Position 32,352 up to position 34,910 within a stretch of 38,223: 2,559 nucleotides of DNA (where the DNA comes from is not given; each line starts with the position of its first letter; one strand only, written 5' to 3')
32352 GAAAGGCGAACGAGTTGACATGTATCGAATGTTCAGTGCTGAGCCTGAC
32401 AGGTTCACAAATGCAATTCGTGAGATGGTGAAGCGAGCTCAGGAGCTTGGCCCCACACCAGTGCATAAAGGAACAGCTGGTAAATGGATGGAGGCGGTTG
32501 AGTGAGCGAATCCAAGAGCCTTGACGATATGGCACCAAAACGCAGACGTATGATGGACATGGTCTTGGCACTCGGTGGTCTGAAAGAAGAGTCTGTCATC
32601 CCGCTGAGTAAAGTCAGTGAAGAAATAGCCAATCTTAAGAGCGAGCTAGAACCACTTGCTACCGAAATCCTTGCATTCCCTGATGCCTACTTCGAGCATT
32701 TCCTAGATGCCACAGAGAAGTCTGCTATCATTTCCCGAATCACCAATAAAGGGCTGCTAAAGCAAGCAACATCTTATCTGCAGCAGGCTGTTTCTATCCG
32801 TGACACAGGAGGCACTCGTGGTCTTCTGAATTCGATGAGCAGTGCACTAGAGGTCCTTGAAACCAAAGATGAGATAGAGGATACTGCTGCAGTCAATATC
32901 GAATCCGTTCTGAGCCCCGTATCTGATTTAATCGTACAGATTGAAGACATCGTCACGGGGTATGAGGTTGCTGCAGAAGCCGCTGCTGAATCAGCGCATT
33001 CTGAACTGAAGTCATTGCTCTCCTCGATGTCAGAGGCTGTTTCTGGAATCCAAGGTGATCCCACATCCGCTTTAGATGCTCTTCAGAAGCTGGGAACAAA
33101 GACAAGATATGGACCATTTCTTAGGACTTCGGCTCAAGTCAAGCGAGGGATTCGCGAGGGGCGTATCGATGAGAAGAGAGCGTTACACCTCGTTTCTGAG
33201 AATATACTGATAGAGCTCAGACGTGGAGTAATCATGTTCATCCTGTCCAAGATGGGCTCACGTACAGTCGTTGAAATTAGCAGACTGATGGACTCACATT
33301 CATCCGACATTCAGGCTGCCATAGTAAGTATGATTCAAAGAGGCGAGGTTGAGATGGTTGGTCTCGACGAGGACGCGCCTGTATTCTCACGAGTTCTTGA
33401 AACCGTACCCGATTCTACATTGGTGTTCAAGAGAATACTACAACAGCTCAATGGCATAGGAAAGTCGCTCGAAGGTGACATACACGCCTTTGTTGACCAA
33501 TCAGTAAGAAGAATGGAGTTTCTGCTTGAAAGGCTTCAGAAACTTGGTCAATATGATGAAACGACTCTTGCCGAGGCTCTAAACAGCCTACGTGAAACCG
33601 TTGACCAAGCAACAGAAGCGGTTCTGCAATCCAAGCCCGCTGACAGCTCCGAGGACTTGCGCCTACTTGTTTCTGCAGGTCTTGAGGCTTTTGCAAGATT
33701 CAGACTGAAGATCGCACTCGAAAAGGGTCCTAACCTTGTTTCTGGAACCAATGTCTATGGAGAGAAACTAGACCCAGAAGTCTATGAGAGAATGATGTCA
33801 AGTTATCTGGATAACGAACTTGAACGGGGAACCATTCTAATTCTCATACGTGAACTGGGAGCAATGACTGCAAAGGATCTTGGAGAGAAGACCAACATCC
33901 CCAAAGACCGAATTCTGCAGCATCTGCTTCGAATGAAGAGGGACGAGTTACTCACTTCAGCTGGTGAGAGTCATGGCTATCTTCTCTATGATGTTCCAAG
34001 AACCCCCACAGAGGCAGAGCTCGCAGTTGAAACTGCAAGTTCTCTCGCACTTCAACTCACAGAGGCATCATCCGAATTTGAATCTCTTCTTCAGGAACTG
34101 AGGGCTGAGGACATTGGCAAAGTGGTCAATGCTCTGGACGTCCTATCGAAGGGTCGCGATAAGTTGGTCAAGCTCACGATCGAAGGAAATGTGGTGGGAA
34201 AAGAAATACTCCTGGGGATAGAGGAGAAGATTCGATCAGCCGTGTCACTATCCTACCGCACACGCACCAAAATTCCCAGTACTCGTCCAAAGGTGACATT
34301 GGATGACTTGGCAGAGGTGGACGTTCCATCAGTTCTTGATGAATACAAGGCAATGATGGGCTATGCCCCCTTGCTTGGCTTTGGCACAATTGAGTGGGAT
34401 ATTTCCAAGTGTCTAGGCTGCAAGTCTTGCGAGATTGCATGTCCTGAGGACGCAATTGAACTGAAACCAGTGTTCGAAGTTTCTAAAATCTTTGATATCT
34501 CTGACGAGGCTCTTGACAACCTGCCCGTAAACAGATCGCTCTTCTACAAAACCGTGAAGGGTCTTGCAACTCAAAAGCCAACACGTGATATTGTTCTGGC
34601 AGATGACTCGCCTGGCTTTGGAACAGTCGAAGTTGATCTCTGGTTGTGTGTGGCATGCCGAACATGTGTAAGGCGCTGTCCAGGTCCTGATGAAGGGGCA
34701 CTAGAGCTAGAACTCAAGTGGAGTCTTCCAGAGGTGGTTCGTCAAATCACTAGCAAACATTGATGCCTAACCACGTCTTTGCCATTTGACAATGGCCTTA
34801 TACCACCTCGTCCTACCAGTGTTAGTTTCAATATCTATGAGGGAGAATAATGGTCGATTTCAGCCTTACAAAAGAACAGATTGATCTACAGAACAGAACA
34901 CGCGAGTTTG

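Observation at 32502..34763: Hdr-coupled 753-aa orphan joining a helical region, two winged-helix modules and a split 2x[4Fe-4S] domain; candidate novel redox-sensing or scaffolding component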

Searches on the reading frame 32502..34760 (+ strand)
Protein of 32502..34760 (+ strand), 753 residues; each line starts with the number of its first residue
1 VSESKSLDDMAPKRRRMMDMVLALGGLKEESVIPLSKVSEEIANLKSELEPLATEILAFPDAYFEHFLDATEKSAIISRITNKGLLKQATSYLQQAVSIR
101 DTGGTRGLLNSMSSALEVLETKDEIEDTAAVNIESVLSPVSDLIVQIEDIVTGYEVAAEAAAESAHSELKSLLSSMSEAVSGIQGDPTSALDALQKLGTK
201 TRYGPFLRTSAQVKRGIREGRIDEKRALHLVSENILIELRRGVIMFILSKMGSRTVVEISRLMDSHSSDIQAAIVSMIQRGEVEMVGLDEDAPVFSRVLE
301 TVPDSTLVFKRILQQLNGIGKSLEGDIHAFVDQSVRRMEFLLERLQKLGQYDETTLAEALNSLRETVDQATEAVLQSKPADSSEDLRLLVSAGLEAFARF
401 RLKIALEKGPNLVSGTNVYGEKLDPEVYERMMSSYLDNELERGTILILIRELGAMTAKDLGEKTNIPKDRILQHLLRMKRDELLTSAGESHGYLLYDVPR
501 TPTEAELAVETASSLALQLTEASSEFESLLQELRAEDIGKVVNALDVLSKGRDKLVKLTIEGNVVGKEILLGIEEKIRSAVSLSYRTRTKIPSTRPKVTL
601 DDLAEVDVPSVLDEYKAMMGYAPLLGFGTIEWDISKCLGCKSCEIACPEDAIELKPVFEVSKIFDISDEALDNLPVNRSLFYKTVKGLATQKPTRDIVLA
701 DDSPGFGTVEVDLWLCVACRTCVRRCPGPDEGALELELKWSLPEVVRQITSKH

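Call 3: search_protein_families(library=pfam, proteins=[window:32502-34760:+], max_evalue=1)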
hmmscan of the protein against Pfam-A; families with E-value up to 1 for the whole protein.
window:32502-34760:+ (753 aa): 21 families
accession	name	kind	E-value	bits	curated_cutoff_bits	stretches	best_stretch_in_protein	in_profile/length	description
PF12838.12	Fer4_7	-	8.7e-10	39.4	27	1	636-727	1-49/52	4Fe-4S dicluster domain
PF12837.12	Fer4_6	-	1.2e-08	34.9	25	2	630-652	2-24/24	4Fe-4S binding domain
PF00037.32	Fer4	-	2.6e-07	30.6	21.1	2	630-653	1-24/24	4Fe-4S binding domain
PF12797.12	Fer4_2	-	9.3e-07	28.9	24.5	2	631-649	4-22/22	4Fe-4S binding domain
PF13187.11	Fer4_9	-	3e-06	27.6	27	2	636-727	1-48/52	4Fe-4S dicluster domain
PF13183.11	Fer4_8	-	3.4e-06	27.9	27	2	634-727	2-65/68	4Fe-4S dicluster domain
PF13484.11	Fer4_16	-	1.2e-05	26.5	30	1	636-664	1-30/66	4Fe-4S double cluster binding domain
PF14697.11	Fer4_21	-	8.2e-05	23.1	35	1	635-654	6-28/59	4Fe-4S dicluster domain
PF13534.11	Fer4_17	-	8.4e-05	23.5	22.2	1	633-650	42-59/61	4Fe-4S dicluster domain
PF13237.11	Fer4_10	-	9.1e-05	22.8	25.5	2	633-727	5-53/53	4Fe-4S dicluster domain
PF12802.13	MarR_2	-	0.00048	20.7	27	0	445-485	10-51/61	MarR family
PF01978.25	TrmB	-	0.0013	19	25.6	0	447-483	16-51/68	Sugar-specific transcriptional regulator TrmB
PF17398.7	NolB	-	0.0029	18.6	25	1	467-552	54-139/153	Nodulation protein NolB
PF12800.12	Fer4_4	-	0.019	15.8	24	1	635-649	2-16/17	4Fe-4S binding domain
PF01047.28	MarR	-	0.021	15.1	24.6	0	444-467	7-30/59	MarR family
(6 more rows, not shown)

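Call 4: search_protein_families(library=ncbifam, proteins=[window:32502-34760:+], max_evalue=1)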
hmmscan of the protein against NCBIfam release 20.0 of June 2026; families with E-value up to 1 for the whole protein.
window:32502-34760:+ (753 aa): 71 families (the best 25 are shown)
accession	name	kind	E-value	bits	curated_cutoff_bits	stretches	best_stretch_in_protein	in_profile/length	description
TIGR02951.1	DMSO_dmsB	equivalog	1.6e-07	31.5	214.1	2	628-657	88-117/161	DMSO/selenate family reductase complex B subunit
TIGR01971.1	NuoI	subfamily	5e-07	29.3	113.05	1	631-662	77-108/121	NADH-quinone oxidoreductase, chain I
NF009053.0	PRK12387.1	subfamily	7.8e-06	25.8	204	1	631-655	34-58/180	formate hydrogenlyase complex iron-sulfur subunit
NF006221.0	PRK08348.1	subfamily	1.8e-05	24.4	124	1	628-656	37-65/136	NADH-plastoquinone oxidoreductase subunit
NF004543.0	PRK05888.2-5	equivalog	3.5e-05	23.4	243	1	625-656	51-80/217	NADH-quinone oxidoreductase subunit NuoI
NF045874.1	Vhu_polyferre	exception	5e-05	22.2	600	1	636-734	227-309/381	F420-non-reducing hydrogenase associated-polyferredoxin VhuB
NF005503.0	PRK07118.1-2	equivalog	7.5e-05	22.1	252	2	631-657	163-189/292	RnfABCDGE type electron transport complex subunit B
NF004914.0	PRK06273.1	equivalog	0.00011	22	163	1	635-664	51-79/167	ferredoxin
NF007658.0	PRK10330.1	equivalog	0.00011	21.7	260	1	635-653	87-105/181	electron transport protein HydN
TIGR02700.1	flavo_MJ0208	hypoth_equivalog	0.00012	21.4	251.35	1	630-653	172-195/234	dihydromethanopterin reductase (acceptor)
NF008134.0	PRK10882.1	equivalog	0.00013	21.1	263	1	628-648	137-157/329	hydrogenase 2 operon protein HybA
NF007205.0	PRK09626.1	equivalog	0.00015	21.7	93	1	635-654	54-73/105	2-oxoglutarate-acceptor oxidoreductase subunit OorD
NF004536.0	PRK05888.1-1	equivalog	0.00018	20.8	212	1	633-662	95-124/180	NADH-quinone oxidoreductase subunit NuoI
NF040864.1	HgcB_ferredoxin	equivalog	0.00055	19.7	99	1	629-654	8-33/93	mercury methylation ferredoxin HgcB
NF053660.1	ORF80_fam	equivalog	0.00062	19.6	95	1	442-483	4-45/70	ORF80 family leucine zipper DNA-binding protein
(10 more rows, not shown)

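Call 5: find_homologous_proteins(query=window:32502-34760:+, max_evalue=0.001)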
Query window:32502-34760:+ (753 aa): 250 proteins with E <= 0.001 among 8000 candidates; the best 120 are listed.
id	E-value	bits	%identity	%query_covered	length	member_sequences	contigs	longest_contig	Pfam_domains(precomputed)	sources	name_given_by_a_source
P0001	0.0e+0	1610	100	100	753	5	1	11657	PF12797.13,PF12837.13,PF00037.33,PF13484.12,PF12838.13,PF13183.12,PF13187.12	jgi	-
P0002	0.0e+0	1490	92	100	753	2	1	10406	PF12797.13,PF12837.13,PF00037.33,PF13484.12,PF12838.13,PF13237.12,PF13183.12,PF13187.12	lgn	-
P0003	0.0e+0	1436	89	100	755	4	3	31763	PF12797.13,PF12837.13,PF00037.33,PF12838.13,PF13183.12,PF13187.12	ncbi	ncbi:MAG: 4Fe-4S dicluster domain-containing protein [Candidatus Thorarchaeota archaeon]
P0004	0.0e+0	1399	87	100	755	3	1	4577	PF12797.13,PF12837.13,PF00037.33,PF13484.12,PF12838.13,PF13237.12,PF13183.12,PF13187.12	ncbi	ncbi:MAG: 4Fe-4S dicluster domain-containing protein [Promethearchaeota archaeon]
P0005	0.0e+0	1397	87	100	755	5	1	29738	PF12797.13,PF12837.13,PF00037.33,PF13484.12,PF12838.13,PF13237.12,PF13183.12,PF13187.12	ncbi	ncbi:MAG: 4Fe-4S dicluster domain-containing protein [Promethearchaeota archaeon]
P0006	0.0e+0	1389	86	100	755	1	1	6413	PF12797.13,PF12837.13,PF00037.33,PF13484.12,PF12838.13,PF13237.12,PF13183.12,PF13187.12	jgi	jgi:ferredoxin/DNA-binding MarR family transcriptional regulator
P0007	0.0e+0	1383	86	98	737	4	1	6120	PF12797.13,PF12837.13,PF00037.33,PF12838.13,PF13183.12,PF13187.12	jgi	jgi:ferredoxin/DNA-binding MarR family transcriptional regulator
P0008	0.0e+0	1382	86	100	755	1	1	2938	PF12797.13,PF12837.13,PF00037.33,PF13484.12,PF12838.13,PF13237.12,PF13183.12,PF13187.12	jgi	jgi:ferredoxin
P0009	0.0e+0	1382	86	100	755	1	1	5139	PF12797.13,PF12837.13,PF00037.33,PF13484.12,PF12838.13,PF13237.12,PF13183.12,PF13187.12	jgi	jgi:ferredoxin/DNA-binding MarR family transcriptional regulator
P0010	0.0e+0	1378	85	100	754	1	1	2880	PF12797.13,PF12837.13,PF00037.33,PF12838.13,PF12802.14,PF13183.12,PF13187.12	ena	-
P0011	0.0e+0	1377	85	100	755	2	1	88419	PF12797.13,PF12837.13,PF00037.33,PF13484.12,PF12838.13,PF13237.12,PF13183.12,PF13187.12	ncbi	ncbi:MAG: 4Fe-4S dicluster domain-containing protein [Candidatus Thorarchaeota archaeon]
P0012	0.0e+0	1377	86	100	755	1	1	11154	PF12797.13,PF12837.13,PF00037.33,PF13484.12,PF12838.13,PF13237.12,PF13183.12,PF13187.12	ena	-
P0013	0.0e+0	1375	86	100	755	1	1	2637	PF12797.13,PF12837.13,PF00037.33,PF13484.12,PF12838.13,PF13237.12,PF13183.12,PF13187.12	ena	-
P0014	0.0e+0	1370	85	100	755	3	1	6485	PF12797.13,PF12837.13,PF00037.33,PF13484.12,PF12838.13,PF13237.12,PF13183.12,PF13187.12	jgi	jgi:ferredoxin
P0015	0.0e+0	1370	84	100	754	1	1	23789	PF12797.13,PF12837.13,PF00037.33,PF12838.13,PF13237.12,PF13183.12,PF13187.12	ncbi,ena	-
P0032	0.0e+0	1094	67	99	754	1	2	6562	PF12797.13,PF12837.13,PF00037.33,PF12838.13,PF13237.12,PF13183.12,PF13187.12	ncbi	ncbi:MAG: 4Fe-4S dicluster domain-containing protein [Candidatus Hodarchaeota archaeon]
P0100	1.8e-296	1003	62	100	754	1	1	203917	PF12797.13,PF12837.13,PF00037.33,PF12838.13,PF13237.12,PF13183.12,PF13187.12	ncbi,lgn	ncbi:MAG: 4Fe-4S dicluster domain-containing protein [Candidatus Sifarchaeia archaeon]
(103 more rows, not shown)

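Call 8: find_encoding_contigs(protein=P0100, flank=10000, max_places=2)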
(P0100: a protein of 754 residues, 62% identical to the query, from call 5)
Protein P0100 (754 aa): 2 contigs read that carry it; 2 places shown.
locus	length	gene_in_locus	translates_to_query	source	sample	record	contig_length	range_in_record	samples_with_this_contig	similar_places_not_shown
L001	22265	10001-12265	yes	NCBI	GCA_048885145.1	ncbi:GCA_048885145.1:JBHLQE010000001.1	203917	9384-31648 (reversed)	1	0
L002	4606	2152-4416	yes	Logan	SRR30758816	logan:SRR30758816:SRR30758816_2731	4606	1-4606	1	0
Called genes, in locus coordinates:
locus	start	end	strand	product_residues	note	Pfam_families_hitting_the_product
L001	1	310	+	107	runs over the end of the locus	PF02150:Zn_ribbon_RPB9, PF01096:Zn_ribbon_TFIIS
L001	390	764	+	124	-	-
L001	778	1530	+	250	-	PF00705:PCNA_N, PF02144:Rad1 (faint), PF02747:PCNA_C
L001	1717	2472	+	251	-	PF00705:PCNA_N, PF02747:PCNA_C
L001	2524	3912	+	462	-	PF01896:DNA_primase_S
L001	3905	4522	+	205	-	PF22090:Gins51_C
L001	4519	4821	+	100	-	-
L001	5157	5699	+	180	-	PF13183:Fer4_8, PF13237:Fer4_10 (weak), PF12838:Fer4_7 (faint), PF13187:Fer4_9 (weak), PF13534:Fer4_17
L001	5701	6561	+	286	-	PF02754:CCG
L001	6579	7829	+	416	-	PF00070:Pyr_redox (faint), PF00890:FAD_binding_2, PF01134:GIDA (faint), PF01266:DAO (weak), PF01494:FAD_binding_3 (weak), PF07992:Pyr_redox_2 (weak), PF12831:FAD_oxidored, PF13450:NAD_binding_8 (weak), +2 more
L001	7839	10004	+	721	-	PF07992:Pyr_redox_2, PF13738:Pyr_redox_3 (weak), PF00070:Pyr_redox (weak), PF01134:GIDA (weak), PF12831:FAD_oxidored (weak), PF13450:NAD_binding_8 (weak), PF12838:Fer4_7, PF02662:FlpD, +6 more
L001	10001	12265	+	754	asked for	PF13183:Fer4_8 (faint), PF13187:Fer4_9 (faint), PF00037:Fer4 (faint), PF12797:Fer4_2 (faint), PF12837:Fer4_6 (faint), PF12838:Fer4_7, PF13237:Fer4_10 (faint)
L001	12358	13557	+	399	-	PF02771:Acyl-CoA_dh_N, PF02770:Acyl-CoA_dh_M, PF00441:Acyl-CoA_dh_1, PF22924:ACOX_C_alpha1 (weak), PF08028:Acyl-CoA_dh_2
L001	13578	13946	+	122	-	PF00190:Cupin_1 (weak), PF02311:AraC_binding (weak), PF07883:Cupin_2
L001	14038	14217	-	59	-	-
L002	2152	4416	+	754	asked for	PF13183:Fer4_8 (faint), PF13187:Fer4_9 (faint), PF00037:Fer4 (faint), PF12797:Fer4_2 (faint), PF12837:Fer4_6 (faint), PF12838:Fer4_7, PF13237:Fer4_10 (faint)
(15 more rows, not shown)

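Call 9: find_encoding_contigs(protein=P0032, flank=10000, max_places=2)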
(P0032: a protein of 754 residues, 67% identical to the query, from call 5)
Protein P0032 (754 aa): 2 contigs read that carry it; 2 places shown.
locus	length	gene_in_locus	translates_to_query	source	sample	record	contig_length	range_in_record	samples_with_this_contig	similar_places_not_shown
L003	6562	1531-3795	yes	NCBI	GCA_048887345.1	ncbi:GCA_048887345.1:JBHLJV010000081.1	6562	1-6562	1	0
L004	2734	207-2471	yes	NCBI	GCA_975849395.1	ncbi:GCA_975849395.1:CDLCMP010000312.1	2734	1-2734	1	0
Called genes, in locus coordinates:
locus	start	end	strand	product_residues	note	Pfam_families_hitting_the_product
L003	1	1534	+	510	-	PF00037:Fer4 (faint), PF12838:Fer4_7, PF13187:Fer4_9 (weak), PF13237:Fer4_10, PF02662:FlpD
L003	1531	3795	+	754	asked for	PF13187:Fer4_9 (faint), PF00037:Fer4 (weak), PF12797:Fer4_2 (faint), PF12837:Fer4_6 (weak), PF12838:Fer4_7, PF13183:Fer4_8 (faint), PF13237:Fer4_10 (faint)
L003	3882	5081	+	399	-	PF02771:Acyl-CoA_dh_N, PF02770:Acyl-CoA_dh_M, PF00441:Acyl-CoA_dh_1, PF08028:Acyl-CoA_dh_2, PF22924:ACOX_C_alpha1 (weak)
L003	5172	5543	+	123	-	PF00190:Cupin_1, PF02311:AraC_binding (weak), PF05899:Cupin_3 (faint), PF07883:Cupin_2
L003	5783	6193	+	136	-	PF02662:FlpD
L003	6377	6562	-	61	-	?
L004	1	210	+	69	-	?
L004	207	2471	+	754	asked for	PF13187:Fer4_9 (faint), PF00037:Fer4 (weak), PF12797:Fer4_2 (faint), PF12837:Fer4_6 (weak), PF12838:Fer4_7, PF13183:Fer4_8 (faint), PF13237:Fer4_10 (faint)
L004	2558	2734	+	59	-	?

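Call 11: search_solved_structures(query=window:32502-34760:+, max_evalue=1, show_alignments=2)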
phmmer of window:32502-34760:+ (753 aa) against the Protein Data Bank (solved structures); distinct sequences matched with E-value up to 1: 94 (the best 60 are shown).
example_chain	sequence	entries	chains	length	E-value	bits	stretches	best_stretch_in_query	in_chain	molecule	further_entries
7qv7_B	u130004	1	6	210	0.00013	23.9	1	632-667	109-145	Hydrogen dependent carbon dioxide reductase subunit HycB4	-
8jw0_c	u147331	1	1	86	0.0013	20.6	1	634-657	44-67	Photosystem I PsaC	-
7bkb_K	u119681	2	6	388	0.0027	19.6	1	634-730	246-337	Formylmethanofuran dehydrogenase, subunit F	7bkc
8cmo_C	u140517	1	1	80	0.0027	19.6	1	636-655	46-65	Photosystem I subunit VII PsaC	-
8jze_c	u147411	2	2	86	0.0029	19.5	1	634-657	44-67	Photosystem I PsaC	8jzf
7ar7_I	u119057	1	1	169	0.0044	18.9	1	631-661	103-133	NADH dehydrogenase [ubiquinone] iron-sulfur protein 8-A, mitochondrial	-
7bkb_L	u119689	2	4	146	0.0046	18.8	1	630-659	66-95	Formylmethanofuran dehydrogenase, subunit G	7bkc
9eys_C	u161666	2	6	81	0.0047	18.8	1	636-655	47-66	Photosystem I iron-sulfur center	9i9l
8zeh_c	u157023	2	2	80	0.0048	18.7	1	634-655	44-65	Photosystem I iron-sulfur center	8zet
6l4u_C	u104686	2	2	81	0.005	18.7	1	634-655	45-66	Photosystem I iron-sulfur center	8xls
7s3d_C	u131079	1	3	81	0.0051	18.7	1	636-655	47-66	PsaC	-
6tcl_C1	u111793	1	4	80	0.0053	18.6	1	636-655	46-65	Photosystem I iron-sulfur center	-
6jeo_aC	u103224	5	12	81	0.0053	18.6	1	636-655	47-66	Photosystem I iron-sulfur center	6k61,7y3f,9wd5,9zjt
1jb0_C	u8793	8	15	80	0.0056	18.5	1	636-655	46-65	PHOTOSYSTEM I IRON-SULFUR CENTER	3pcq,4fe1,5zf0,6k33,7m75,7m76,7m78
6pnj_C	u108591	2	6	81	0.0057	18.5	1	636-655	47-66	Photosystem I iron-sulfur center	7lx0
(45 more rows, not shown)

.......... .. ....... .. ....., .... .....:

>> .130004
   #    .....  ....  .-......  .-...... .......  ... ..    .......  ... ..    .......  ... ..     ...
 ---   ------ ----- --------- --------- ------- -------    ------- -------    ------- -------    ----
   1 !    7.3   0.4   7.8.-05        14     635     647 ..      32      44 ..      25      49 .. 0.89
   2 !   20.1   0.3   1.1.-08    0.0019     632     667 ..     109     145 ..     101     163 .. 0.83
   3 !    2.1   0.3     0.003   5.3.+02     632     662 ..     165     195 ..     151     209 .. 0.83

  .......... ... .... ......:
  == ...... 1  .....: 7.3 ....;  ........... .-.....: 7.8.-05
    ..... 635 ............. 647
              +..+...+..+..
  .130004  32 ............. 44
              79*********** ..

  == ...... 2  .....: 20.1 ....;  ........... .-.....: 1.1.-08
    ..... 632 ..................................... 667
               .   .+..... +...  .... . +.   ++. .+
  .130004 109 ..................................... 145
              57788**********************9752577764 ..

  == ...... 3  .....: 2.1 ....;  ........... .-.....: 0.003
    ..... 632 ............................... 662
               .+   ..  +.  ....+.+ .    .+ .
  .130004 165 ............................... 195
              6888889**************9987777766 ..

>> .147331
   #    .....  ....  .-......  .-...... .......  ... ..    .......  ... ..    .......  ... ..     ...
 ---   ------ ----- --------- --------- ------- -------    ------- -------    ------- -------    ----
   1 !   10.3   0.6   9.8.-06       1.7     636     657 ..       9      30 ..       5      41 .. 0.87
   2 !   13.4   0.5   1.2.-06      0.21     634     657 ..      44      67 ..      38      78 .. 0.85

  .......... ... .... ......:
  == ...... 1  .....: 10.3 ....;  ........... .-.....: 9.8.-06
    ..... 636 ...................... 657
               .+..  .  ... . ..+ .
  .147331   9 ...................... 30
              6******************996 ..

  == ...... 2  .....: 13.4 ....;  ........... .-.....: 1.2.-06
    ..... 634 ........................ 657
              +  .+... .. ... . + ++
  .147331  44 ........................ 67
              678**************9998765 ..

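Call 13: search_protein_representatives(protein=window:32502-34760:+)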
Query: 753 residues. Proteins with E-value up to 0.001 (for the whole library): 65; up to 1e-10: 39; up to 1e-30: 18. The best 65 are listed.
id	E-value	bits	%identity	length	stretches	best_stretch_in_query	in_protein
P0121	6.6e-290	980.0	59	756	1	1-752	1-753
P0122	1.8e-192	658.0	64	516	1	4-510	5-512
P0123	5.4e-167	573.8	57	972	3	416-752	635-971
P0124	5.4e-86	306.1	52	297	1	3-296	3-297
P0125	5.9e-80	286.2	62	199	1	556-751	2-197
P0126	8.5e-60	219.6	73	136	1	618-751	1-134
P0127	2.4e-56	208.2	24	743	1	11-749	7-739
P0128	9.3e-53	196.3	33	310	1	439-749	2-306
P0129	5.4e-52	193.8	24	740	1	11-749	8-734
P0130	3.6e-51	191.0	26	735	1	206-750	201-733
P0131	4.7e-49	184.1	27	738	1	165-749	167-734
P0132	5.0e-48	180.7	24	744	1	211-752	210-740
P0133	6.1e-47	177.1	24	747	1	211-752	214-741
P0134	2.2e-46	175.2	24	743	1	209-752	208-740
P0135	1.4e-43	165.9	23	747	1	211-750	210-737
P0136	1.3e-40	156.1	23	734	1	10-751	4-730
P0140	3.1e-30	121.9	30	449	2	591-749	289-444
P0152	4.9e-15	71.7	37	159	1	623-748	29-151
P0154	2.5e-14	69.3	35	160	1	623-747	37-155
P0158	1.8e-11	59.9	33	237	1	623-739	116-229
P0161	2.2e-10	56.3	35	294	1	624-727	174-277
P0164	4.2e-07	45.4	31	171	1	376-485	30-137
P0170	1.4e-05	40.4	32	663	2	567-745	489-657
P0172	1.7e-05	40.1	33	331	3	362-482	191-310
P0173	2.1e-05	39.8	32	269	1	390-489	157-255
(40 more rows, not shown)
